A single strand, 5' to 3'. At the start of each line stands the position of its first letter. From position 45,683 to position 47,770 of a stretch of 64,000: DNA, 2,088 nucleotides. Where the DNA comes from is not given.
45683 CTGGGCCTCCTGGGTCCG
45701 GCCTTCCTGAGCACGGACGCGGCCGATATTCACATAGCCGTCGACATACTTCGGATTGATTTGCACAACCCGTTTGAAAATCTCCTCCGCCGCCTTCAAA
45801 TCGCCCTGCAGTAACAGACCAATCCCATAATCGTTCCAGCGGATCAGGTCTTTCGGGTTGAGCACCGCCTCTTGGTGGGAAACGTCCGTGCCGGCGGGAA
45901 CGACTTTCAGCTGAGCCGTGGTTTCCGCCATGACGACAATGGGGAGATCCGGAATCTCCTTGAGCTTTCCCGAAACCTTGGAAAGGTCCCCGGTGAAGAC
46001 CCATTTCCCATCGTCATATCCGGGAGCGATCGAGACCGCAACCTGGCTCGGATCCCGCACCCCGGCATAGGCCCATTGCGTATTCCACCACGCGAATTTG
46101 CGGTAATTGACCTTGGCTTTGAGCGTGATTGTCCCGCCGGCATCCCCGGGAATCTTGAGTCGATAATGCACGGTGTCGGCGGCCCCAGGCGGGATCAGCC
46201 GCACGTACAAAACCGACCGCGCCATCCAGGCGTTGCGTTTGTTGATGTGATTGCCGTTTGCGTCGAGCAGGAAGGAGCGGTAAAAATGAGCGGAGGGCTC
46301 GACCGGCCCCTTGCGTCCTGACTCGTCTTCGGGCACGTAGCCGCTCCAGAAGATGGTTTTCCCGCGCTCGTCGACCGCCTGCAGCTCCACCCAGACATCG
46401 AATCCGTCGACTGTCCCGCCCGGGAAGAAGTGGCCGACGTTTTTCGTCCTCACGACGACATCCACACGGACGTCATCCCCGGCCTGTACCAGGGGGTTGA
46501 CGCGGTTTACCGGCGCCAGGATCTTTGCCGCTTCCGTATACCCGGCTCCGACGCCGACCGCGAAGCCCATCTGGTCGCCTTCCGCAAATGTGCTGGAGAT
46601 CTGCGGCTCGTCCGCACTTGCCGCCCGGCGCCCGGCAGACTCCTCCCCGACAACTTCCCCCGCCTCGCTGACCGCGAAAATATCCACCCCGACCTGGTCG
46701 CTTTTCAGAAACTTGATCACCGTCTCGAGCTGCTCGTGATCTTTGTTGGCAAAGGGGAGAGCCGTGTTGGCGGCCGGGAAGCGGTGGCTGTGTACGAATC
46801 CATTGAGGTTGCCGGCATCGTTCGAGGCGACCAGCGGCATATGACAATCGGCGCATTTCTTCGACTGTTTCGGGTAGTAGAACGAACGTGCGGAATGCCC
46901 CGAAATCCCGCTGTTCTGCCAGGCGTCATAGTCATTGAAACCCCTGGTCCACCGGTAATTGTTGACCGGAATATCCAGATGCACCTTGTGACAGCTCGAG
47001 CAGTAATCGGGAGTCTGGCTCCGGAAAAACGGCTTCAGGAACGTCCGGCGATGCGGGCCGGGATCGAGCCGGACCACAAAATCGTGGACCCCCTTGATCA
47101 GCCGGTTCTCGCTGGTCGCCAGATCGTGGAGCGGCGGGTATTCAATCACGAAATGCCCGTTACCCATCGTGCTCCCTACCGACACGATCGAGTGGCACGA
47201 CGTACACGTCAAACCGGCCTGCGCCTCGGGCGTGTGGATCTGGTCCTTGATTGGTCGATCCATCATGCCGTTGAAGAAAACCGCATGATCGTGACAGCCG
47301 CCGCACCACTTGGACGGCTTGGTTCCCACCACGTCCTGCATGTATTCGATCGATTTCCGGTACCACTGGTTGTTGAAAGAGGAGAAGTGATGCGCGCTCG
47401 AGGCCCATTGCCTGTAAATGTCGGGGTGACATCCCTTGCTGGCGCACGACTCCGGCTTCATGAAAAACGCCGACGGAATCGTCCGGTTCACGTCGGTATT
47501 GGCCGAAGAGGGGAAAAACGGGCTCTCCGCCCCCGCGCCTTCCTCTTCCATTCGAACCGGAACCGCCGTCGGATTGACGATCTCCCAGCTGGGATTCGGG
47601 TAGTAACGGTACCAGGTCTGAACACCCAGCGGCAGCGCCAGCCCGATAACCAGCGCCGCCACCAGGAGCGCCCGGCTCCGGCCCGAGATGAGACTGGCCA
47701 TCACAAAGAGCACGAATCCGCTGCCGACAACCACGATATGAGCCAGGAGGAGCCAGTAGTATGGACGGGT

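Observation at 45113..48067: Unusual protein architecture: 5-TM anchor + c554-like haem block with a CX4CH site + long TPR domain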

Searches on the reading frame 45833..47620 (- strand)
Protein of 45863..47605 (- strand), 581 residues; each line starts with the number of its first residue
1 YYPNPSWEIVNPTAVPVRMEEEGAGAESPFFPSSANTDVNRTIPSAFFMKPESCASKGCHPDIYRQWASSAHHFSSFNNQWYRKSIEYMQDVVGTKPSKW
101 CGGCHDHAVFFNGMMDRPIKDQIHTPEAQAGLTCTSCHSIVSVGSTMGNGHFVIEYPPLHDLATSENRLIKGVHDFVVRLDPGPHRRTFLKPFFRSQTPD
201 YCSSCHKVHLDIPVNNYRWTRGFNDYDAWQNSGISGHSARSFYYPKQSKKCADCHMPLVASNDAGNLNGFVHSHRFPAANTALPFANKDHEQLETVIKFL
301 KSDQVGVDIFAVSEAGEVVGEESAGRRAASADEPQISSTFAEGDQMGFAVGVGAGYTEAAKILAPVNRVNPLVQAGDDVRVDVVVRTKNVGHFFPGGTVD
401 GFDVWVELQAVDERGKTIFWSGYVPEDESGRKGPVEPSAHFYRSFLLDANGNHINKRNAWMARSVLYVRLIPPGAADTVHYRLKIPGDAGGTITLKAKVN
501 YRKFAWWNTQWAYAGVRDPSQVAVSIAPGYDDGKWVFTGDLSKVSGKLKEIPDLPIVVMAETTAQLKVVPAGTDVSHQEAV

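Call 15: find_related_loci(query=window:45833-47500:-, collection=genome_contigs, flank=10000)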
Query window:45833-47500:- (556 aa) in genome_contigs; peptide patterns used: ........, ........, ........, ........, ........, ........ (x = any residue, [..] = any of these).
305 stretches matched a pattern; 281 encode a relative of the query (tblastn E <= 1e-3); the best 80 are kept; 80 distinct loci.
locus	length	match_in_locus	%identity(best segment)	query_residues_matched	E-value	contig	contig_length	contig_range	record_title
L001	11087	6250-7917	85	1-556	0e+0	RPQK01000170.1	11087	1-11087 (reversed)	MAG: Acidobacteria bacterium isolate metabat2.299 metabat2.299_Contig_422159, whole genome shotgun sequence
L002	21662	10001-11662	78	1-556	0e+0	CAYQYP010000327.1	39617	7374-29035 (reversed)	MAG TPA_asm: uncultured Acidobacteriota bacterium isolate binchicken_co216_114 genome assembly, contig: k141_528389, who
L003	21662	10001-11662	72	1-556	0e+0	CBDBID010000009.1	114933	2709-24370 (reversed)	MAG: Acidobacteriota bacterium isolate e7d1a751-8736-478f-8aec-59b9d2f3719b genome assembly, contig: contig_9, whole gen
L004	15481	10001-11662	74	1-556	0e+0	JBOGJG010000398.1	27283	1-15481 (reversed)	MAG: Acidobacteriota bacterium isolate M3-S_metawrap_bin.129 k127_3857186, whole genome shotgun sequence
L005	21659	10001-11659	71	1-556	0e+0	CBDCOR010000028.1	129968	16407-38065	MAG: Acidobacteriota bacterium isolate 12027c94-f6f4-4eaf-a87d-71b3b0204df9 genome assembly, contig: contig_28, whole ge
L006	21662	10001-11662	71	1-556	0e+0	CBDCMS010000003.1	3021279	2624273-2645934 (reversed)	MAG: Acidobacteriota bacterium isolate d2208f9c-dc62-4c60-9894-974f31c88c53 genome assembly, contig: contig_3, whole gen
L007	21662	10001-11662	70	1-556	0e+0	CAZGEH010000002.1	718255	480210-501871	MAG TPA_asm: uncultured Acidobacteriota bacterium isolate binchicken_co274_138 genome assembly, contig: NODE_3_length_71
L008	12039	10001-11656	70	1-556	0e+0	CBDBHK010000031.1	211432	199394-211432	MAG: Acidobacteriota bacterium isolate 99fda0a5-85d9-418a-8fd5-750ac8318952 genome assembly, contig: contig_31, whole ge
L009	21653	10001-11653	70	2-556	0e+0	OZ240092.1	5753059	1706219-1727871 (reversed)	MAG: Acidobacteriota bacterium isolate 7f856045-8eab-49e0-9ef1-db285f6fe925 genome assembly, chromosome: 1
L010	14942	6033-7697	71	1-556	0e+0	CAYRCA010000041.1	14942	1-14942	MAG TPA_asm: uncultured Acidobacteriota bacterium isolate SRP217488_co1_71 genome assembly, contig: NODE_2744_length_149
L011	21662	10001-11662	69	1-556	0e+0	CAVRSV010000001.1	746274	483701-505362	MAG: uncultured Acidobacteriota bacterium isolate MFD02923.bin.1.166 genome assembly, contig: contig_13915, whole genome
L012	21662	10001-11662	71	1-556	0e+0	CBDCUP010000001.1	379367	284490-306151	MAG: Acidobacteriota bacterium isolate 16872849-4fb5-44c6-903f-51e044fd3cdf genome assembly, contig: contig_1, whole gen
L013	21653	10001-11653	65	1-556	0e+0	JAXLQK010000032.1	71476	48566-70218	MAG: Terriglobia bacterium isolate STL-ACI1 C4.172.fa-32, whole genome shotgun sequence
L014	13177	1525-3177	66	1-556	0e+0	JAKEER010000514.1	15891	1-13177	MAG: Acidobacteria bacterium isolate PMV_1.51 PMV_1.51.k101_759885, whole genome shotgun sequence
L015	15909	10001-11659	66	1-556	0e+0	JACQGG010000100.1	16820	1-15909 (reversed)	MAG: Acidobacteria bacterium isolate NC_groundwater_1067_Ag_S2p5_58_90 S_2p5_S6_coassembly_k141_2234160, whole genome sh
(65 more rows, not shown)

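Call 28: search_solved_structures(query=A2, max_evalue=10, show_alignments=3)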
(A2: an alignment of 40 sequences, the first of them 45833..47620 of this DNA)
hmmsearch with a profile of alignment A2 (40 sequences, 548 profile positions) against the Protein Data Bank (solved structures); distinct sequences matched with E-value up to 10: 3.
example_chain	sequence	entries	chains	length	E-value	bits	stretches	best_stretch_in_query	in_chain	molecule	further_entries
5ze8_A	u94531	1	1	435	4.6e-05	25.3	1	14-105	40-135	cytochrome c552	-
9wt9_A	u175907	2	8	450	0.5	12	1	15-42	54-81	Cytochrome c,Multiheme cytochrome c selenoprotein mutant (MccSep U325A) | Cytochrome c,Multiheme cytochrome c selenoprotein (MccSep)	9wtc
9wt8_A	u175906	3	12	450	0.51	11.9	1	15-42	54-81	Cytochrome c,Multiheme cytochrome c selenoprotein (MccSep)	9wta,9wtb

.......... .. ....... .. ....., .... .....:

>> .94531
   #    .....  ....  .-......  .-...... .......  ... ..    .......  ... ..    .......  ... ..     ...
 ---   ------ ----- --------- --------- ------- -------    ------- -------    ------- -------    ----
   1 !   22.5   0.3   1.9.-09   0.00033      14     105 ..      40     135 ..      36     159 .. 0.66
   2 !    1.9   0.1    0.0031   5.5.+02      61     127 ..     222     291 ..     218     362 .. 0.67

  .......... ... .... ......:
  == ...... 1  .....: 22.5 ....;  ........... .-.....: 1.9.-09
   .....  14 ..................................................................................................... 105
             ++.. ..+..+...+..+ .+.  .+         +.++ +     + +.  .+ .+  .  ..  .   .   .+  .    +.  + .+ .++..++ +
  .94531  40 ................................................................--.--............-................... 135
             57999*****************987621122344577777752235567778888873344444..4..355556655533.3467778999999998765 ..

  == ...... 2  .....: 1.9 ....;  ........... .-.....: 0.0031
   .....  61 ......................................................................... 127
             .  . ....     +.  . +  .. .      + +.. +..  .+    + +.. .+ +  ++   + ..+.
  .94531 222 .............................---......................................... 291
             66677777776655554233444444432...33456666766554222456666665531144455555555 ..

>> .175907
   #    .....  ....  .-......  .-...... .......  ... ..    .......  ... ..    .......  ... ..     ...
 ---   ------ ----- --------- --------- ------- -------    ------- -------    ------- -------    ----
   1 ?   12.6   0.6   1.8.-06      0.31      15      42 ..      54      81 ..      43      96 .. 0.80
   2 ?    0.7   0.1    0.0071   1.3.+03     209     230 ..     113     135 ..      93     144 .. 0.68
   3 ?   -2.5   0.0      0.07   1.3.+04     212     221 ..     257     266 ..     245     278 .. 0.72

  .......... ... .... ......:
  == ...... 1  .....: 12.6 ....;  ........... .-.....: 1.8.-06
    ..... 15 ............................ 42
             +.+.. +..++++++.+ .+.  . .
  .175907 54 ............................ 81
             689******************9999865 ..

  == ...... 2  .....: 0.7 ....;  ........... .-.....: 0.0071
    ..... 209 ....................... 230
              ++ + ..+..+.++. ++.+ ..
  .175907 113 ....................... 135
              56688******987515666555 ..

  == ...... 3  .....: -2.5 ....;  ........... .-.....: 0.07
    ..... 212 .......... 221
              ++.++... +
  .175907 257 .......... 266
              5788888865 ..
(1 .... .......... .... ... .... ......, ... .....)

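Call 42: predict_structure(alignment_id=A3)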
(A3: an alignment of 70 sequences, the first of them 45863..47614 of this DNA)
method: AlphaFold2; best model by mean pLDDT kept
length: 584 residues; sequences in the alignment: 70
mean_pLDDT: 69.9   pTM: 0.75
mean pLDDT of the five models: 69.9, 66.9, 60.8, 60.7, 60.5
residues with pLDDT >= 90: 51; 70-90: 281; 50-70: 158; < 50: 94
segments of 3 or more residues with pLDDT < 50: 1-3, 213-245, 320-359, 398-403, 466-472
pLDDT, mean of each block of 10 residues (from residue 1): 53 62 69 75 81 79 83 76 69 69 59 77 81 77 73 74 76 84 75 66 63 48 37 34 48 67 82 79 76 87 85 78 39 41 36 40 74 88 87 55 66 94 88 77 63 66 51 60 88 93 72 57 78 72 69 77 94 86 71
secondary structure, 60 per line:
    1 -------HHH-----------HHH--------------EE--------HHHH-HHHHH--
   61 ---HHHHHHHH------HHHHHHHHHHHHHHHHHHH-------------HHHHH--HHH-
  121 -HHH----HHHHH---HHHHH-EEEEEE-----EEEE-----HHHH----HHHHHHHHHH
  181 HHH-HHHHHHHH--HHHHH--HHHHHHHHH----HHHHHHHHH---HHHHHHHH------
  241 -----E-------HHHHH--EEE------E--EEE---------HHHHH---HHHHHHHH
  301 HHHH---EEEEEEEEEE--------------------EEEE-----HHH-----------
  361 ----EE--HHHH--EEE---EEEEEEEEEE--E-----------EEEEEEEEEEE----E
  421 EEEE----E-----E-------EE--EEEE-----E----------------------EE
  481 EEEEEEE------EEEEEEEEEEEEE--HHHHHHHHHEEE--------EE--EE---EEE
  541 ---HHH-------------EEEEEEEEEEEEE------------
elements in order: H49-52 H54-58 H64-71 H78-96 H110-114 H129-133 H137-141 E143-148 E154-157 H163-166 H171-183 H185-192 H195-199 H202-210 H215-223 H227-234 H254-258 E261-263 E273-275 H285-289 H293-304 E308-317 E338-341 H369-372 E375-377 E381-390 E405-415 E420-424 E447-450 E479-487 E494-506 H509-517 E518-520 E538-540 E560-572

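Call 45: fold_search(model_id=the predicted structure, library=pdb)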
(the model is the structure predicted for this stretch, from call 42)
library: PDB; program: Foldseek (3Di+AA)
matches with E <= 10: 1335; with E <= 0.001: 13
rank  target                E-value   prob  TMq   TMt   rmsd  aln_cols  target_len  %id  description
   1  5ze8                  2.1e-08  1.00  0.37  0.53  10.3       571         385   14  Crystal structure of a penta-heme cytochrome c552 from Thermochromatium tepidum (released 2018-04-25)
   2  5fqf_A                2.5e-04  0.96  0.11  0.11  21.4       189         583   14  The details of glycolipid glycan hydrolysis by the structural analysis of a family 123 glycoside hydrolase from Clostr (released 2016-03-30)
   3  9i4z                  3.8e-04  0.57  0.13  0.13  21.7       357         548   11  Crystal structure of Thomasclavelia ramosa IgA peptidase (IgAse) active site mutant (E330-N876) (released 2025-06-25)
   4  8k2h_B                4.0e-04  0.96  0.12  0.12  15.2       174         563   11  Crystal structure of Group 2Oligosaccharide/Monosaccharide-releasing beta-N-acetylhexosaminidase NgaAt from Arabidopsi (released 2024-04-24)
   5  5fqe_A                4.3e-04  0.98  0.10  0.10  14.2       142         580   16  The details of glycolipid glycan hydrolysis by the structural analysis of a family 123 glycoside hydrolase from Clostr (released 2016-03-30)
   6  8k2i_B                5.4e-04  0.98  0.12  0.13   9.5       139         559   11  Crystal structure of Group 2 Oligosaccharide/Monosaccharide-releasing beta-N-acetylhexosaminidase NgaAt from Arabidops (released 2024-04-24)
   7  5fqe_B                5.4e-04  0.97  0.10  0.10  14.0       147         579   14  The details of glycolipid glycan hydrolysis by the structural analysis of a family 123 glycoside hydrolase from Clostr (released 2016-03-30)
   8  7k2t_C                5.4e-04  0.84  0.12  0.18  23.3       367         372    8  Mg2+/ATP-bound structure of the full-length WzmWzt O antigen ABC transporter in lipid nanodiscs (released 2021-01-13)
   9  5fr0                  6.1e-04  0.97  0.11  0.11  13.8       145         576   15  The details of glycolipid glycan hydrolysis by the structural analysis of a family 123 glycoside hydrolase from Clostrid (released 2016-03-30)
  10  5fqg_A                6.1e-04  0.97  0.10  0.10  14.2       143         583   15  The details of glycolipid glycan hydrolysis by the structural analysis of a family 123 glycoside hydrolase from Clostr (released 2016-03-30)
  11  8k2h_A                7.3e-04  0.99  0.12  0.13   9.6       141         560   12  Crystal structure of Group 2Oligosaccharide/Monosaccharide-releasing beta-N-acetylhexosaminidase NgaAt from Arabidopsi (released 2024-04-24)
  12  8xgl_B                8.7e-04  0.96  0.11  0.39  10.4       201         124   12  Structure of the Magnaporthe oryzae effector NIS1 (released 2024-09-18)
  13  9qdh                  9.8e-04  0.38  0.09  0.10  19.2       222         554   14  Crystal structure of IgA protease (323-878) from Thomasclavelia ramosa (released 2025-07-16)
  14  2n80_MODEL_1_B        1.0e-03  0.96  0.13  0.37  14.4       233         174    9  p75NTR DD:RhoGDI (released 2015-12-23)
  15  5cl2_B                1.0e-03  0.94  0.10  0.21  13.8       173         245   12  Crystal structure of Spo0M, sporulation control protein, from Bacillus subtilis. (released 2015-12-16)
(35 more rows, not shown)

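Call 58: search_protein_representatives(protein=window:45863-47605:-)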
Query: 581 residues. Proteins with E-value up to 0.001 (for the whole library): 2832; up to 1e-10: 1813; up to 1e-30: 732. The best 150 are listed.
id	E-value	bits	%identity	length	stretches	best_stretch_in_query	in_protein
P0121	5.7e-247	837.6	64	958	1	8-574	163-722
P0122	4.5e-215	732.3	66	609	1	89-577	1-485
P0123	7.4e-213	725.0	57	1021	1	1-568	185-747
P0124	5.4e-190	649.5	56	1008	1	9-569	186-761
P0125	1.2e-185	635.2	59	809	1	2-482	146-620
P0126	3.4e-185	633.6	61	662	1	119-568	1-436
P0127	3.6e-178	610.4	48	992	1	3-567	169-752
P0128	3.4e-173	594.0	51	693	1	4-536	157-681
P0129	2.8e-172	591.0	52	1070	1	1-573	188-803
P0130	2.7e-167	574.5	72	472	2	74-308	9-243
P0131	7.3e-167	573.1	52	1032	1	8-570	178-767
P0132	1.2e-165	569.0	55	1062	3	5-287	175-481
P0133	2.7e-165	567.9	51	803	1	3-557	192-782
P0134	5.5e-160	550.4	58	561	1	7-408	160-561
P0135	2.4e-159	548.3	45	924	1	8-569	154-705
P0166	6.6e-104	365.2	44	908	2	30-323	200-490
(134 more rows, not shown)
